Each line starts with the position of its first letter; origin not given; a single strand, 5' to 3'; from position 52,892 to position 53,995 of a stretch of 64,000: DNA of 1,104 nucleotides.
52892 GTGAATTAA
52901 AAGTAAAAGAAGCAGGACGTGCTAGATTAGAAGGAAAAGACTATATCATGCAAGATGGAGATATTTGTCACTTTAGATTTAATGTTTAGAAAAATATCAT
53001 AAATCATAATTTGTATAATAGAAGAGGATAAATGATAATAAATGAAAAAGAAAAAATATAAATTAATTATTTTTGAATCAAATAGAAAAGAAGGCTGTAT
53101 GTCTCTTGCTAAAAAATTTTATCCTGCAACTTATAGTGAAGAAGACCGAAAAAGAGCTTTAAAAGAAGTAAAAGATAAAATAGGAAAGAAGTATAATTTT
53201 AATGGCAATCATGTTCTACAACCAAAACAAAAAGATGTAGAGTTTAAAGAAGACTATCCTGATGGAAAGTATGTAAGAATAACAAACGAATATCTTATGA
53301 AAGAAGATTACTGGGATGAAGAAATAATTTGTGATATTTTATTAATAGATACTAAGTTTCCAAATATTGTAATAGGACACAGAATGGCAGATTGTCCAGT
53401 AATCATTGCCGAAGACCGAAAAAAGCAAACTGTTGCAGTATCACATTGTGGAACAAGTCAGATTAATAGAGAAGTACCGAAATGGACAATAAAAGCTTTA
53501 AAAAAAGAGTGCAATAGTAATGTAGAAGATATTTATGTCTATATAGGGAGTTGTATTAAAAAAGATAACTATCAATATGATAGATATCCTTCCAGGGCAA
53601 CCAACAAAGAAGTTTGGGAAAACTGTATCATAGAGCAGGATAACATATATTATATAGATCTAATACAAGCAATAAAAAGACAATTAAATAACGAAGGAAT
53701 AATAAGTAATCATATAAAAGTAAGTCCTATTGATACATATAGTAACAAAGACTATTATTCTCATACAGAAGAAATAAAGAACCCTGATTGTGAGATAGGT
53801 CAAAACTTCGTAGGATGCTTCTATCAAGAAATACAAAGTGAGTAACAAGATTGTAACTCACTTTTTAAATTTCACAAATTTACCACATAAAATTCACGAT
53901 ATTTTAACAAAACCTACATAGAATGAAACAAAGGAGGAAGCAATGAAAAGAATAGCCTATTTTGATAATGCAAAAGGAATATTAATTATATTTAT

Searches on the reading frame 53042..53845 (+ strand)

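Call 8: search_protein_families(library=pfam, proteins=[window:53042-53845:+])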
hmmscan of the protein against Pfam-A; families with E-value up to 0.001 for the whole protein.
window:53042-53845:+ (267 aa): 1 family
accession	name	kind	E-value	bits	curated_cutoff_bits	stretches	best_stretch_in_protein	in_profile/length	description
PF02578.20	Cu-oxidase_4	-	4.3e-25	89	22.9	1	104-244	83-226/238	Multi-copper polyphenol oxidoreductase laccase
